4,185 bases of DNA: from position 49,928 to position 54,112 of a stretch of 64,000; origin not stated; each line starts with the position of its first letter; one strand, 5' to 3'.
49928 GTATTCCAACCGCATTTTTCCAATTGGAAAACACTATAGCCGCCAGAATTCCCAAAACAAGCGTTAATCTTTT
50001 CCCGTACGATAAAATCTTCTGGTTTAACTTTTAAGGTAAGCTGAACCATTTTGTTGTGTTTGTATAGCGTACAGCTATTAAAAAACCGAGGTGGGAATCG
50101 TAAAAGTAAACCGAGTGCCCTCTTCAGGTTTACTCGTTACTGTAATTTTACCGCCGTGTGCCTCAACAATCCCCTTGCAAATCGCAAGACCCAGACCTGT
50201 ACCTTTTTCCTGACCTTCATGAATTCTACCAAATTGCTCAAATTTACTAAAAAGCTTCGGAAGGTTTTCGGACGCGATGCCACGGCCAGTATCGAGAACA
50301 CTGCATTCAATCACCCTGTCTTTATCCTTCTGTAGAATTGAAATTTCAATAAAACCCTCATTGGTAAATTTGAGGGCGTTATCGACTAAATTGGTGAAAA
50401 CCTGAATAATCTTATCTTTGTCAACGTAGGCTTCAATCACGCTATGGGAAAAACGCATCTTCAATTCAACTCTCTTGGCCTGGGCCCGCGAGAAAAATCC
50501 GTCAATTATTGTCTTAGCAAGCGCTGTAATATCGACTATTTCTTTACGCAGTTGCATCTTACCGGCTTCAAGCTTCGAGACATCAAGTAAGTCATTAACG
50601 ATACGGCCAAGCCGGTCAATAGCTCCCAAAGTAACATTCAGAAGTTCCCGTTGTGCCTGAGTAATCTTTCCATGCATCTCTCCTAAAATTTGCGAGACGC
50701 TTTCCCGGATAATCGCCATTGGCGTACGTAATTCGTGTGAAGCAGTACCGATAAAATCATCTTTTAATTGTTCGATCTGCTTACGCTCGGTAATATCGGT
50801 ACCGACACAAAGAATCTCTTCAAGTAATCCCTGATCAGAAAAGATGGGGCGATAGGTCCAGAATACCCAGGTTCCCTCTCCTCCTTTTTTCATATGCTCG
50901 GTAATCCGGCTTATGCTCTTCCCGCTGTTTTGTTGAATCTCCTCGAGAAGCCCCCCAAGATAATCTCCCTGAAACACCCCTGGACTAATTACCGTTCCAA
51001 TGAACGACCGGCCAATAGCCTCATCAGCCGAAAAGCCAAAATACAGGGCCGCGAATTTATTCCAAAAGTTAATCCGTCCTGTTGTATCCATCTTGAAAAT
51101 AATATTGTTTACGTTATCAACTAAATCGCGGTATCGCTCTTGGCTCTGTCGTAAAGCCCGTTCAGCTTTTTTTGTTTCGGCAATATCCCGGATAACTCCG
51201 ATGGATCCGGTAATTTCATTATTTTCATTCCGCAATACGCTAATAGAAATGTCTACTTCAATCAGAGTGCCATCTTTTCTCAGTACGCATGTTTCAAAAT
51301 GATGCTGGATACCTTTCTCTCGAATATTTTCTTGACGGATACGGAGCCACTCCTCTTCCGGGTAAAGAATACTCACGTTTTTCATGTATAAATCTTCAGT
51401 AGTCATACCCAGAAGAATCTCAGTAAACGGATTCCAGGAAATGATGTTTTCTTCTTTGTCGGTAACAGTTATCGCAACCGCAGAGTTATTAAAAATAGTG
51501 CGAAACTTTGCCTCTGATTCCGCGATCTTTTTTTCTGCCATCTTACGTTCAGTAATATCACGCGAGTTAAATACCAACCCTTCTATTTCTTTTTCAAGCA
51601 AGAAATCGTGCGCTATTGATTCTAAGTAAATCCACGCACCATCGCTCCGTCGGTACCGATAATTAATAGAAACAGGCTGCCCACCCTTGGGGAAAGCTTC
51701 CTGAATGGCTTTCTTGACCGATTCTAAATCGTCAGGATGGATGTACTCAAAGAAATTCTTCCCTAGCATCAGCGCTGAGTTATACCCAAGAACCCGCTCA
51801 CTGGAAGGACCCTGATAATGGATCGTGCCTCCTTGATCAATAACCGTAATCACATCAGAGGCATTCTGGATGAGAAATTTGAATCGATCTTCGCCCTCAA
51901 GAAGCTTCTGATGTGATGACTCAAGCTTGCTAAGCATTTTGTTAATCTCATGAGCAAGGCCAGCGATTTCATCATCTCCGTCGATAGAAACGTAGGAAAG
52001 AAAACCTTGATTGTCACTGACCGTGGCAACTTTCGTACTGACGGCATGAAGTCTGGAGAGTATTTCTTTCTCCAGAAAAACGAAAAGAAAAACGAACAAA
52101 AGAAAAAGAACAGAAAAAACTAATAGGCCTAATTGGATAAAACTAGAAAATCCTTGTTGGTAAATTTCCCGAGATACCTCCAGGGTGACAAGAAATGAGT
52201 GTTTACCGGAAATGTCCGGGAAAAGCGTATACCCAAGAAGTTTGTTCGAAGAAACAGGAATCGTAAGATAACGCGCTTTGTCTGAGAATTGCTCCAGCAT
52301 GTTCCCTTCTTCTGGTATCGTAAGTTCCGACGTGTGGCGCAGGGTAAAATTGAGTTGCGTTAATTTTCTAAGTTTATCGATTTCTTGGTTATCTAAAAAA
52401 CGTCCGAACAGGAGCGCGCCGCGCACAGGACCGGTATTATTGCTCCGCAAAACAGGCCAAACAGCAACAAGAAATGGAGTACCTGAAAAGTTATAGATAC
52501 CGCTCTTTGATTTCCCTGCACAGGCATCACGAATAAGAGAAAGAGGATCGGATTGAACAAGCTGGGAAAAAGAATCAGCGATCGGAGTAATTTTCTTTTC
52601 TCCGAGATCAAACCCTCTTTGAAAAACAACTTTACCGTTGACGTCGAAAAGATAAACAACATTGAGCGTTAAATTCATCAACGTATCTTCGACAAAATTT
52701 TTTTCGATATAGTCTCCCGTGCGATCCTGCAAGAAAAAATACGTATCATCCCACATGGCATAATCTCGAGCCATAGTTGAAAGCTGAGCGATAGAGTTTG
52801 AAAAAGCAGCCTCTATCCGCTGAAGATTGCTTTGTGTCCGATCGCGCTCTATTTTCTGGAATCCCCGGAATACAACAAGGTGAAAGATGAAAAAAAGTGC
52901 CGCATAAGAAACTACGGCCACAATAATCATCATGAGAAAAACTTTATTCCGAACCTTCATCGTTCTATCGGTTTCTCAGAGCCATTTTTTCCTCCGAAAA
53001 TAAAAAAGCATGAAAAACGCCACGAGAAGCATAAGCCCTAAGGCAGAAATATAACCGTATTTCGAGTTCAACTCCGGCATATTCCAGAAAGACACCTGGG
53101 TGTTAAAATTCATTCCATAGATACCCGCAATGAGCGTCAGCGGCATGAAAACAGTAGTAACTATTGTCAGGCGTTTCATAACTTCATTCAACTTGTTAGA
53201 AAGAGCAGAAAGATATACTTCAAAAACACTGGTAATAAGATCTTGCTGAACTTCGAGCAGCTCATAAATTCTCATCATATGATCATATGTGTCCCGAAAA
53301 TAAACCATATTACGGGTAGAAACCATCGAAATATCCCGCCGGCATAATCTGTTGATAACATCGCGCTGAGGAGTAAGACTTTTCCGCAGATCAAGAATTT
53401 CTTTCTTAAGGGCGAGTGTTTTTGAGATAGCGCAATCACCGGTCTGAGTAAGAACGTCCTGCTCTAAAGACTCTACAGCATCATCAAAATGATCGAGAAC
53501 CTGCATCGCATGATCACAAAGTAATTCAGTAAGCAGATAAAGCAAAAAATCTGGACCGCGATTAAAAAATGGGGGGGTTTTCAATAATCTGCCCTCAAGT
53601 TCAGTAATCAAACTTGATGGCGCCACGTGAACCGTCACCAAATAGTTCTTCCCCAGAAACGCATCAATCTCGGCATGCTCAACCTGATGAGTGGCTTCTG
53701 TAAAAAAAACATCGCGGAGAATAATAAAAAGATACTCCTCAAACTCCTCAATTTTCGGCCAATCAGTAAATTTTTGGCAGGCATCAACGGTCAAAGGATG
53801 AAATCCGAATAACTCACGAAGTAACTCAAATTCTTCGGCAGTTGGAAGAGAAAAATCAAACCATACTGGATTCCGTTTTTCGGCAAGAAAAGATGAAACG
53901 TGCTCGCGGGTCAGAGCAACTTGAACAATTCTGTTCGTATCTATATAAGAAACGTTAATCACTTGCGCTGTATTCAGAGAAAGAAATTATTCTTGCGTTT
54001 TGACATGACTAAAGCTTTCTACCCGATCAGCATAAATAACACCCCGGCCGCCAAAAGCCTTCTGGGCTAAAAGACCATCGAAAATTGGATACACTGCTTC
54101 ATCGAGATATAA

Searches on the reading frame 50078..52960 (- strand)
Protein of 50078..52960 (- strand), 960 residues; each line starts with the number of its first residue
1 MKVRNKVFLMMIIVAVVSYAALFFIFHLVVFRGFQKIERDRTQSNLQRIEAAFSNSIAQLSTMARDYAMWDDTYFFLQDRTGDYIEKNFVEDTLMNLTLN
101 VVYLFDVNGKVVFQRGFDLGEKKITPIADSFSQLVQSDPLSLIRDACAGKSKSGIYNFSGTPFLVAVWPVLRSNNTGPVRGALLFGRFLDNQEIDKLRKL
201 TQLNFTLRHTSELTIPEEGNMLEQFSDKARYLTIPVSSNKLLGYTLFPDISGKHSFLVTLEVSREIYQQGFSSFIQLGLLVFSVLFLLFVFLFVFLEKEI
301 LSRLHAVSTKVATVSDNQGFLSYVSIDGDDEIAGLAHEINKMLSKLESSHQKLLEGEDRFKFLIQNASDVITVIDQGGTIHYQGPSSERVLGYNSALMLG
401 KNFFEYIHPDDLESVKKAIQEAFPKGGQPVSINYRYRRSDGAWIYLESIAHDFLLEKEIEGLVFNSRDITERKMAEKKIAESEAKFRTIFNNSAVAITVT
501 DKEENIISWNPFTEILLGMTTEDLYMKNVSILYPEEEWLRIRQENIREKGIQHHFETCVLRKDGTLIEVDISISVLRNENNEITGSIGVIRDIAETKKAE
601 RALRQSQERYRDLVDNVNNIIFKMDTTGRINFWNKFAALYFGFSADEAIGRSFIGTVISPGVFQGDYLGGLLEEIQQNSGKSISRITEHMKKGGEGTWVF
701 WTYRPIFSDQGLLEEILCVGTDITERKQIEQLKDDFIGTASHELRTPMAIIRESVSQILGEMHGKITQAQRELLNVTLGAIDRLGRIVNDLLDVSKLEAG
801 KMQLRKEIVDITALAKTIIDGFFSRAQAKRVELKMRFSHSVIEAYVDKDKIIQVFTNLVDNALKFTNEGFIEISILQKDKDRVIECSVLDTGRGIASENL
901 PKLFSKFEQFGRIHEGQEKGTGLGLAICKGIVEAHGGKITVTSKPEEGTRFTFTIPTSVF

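Call 35: search_protein_families(library=ncbifam, proteins=[window:50078-52960:-], max_evalue=0.00001)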
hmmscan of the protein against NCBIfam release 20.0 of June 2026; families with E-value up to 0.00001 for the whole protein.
window:50078-52960:- (960 aa): 87 families (the best 25 are shown)
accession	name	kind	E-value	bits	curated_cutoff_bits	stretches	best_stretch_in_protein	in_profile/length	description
NF046044.1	PnpS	equivalog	9.2e-81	271.8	400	2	599-956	46-390/390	two-component system histidine kinase PnpS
NF033092.0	HK_WalK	equivalog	2.1e-75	254.5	725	3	608-956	258-593/594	cell wall metabolism sensor histidine kinase WalK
NF047874.1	MASE3_PAS_HK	subfamily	4e-67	227.4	560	3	595-958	252-626/655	MASE3 domain-containing sensor histidine kinase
TIGR00229.1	sensory_box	domain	1e-65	219.5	22.9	3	480-603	1-126/126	PAS domain S-box protein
NF008468.0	PRK11360.1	equivalog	2.8e-63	214.2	646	3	602-957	262-608/616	two-component system sensor histidine kinase AtoS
TIGR02966.1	phoR_proteo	equivalog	1.2e-60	205.4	334.2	1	605-955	3-333/333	phosphate regulon sensor histidine kinase PhoR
NF041880.1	EPS_EpsF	equivalog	2.7e-51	174.6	900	1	600-954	134-488/492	response regulator EpsF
TIGR02956.1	TMAO_torS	equivalog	3.6e-51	174.3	676.5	1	729-957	460-682/967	TMAO reductase system sensor histidine kinase/response regulator TorS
NF008302.0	PRK11091.1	equivalog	1.5e-48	165.6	838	1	592-958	139-506/779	aerobic respiration two-component sensor histidine kinase ArcB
NF038297.2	hybrid_HK_HrmK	equivalog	2.1e-44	152.2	725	1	727-957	229-457/607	hybrid histidine kinase/response regulator HrmK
NF045595.1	HK_scytonemin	equivalog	2.2e-44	151.9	865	1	725-957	407-635/637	scytonemin biosynthesis sensor histidine kinase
NF041947.1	LuxQ_Vibrio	equivalog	3.7e-44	150.8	1200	1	728-958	467-697/843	quorum-sensing autoinducer 2 sensor kinase/phosphatase LuxQ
NF006800.0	PRK09303.1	equivalog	3.6e-43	147.9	342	1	730-957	148-377/383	histidine kinase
NF033093.1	HK_VicK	exception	1.2e-42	146.2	680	1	706-956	182-434/448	cell wall metabolism sensor histidine kinase VicK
NF011874.0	PRK15347.1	equivalog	6.8e-41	140.2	852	1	728-957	393-614/921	two component system sensor kinase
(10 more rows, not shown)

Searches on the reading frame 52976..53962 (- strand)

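Call 35: search_protein_families(library=ncbifam, proteins=[window:52976-53962:-], max_evalue=0.00001)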
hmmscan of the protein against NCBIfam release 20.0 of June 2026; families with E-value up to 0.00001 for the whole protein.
window:52976-53962:- (328 aa): 2 families
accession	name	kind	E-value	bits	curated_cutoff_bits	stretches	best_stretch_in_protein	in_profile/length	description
TIGR00383.1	corA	equivalog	8.1e-81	271.8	200.75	1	7-328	6-320/320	magnesium/cobalt transporter CorA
NF007092.0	PRK09546.1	equivalog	9.6e-18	64.4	292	1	27-328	35-327/327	zinc transporter ZntB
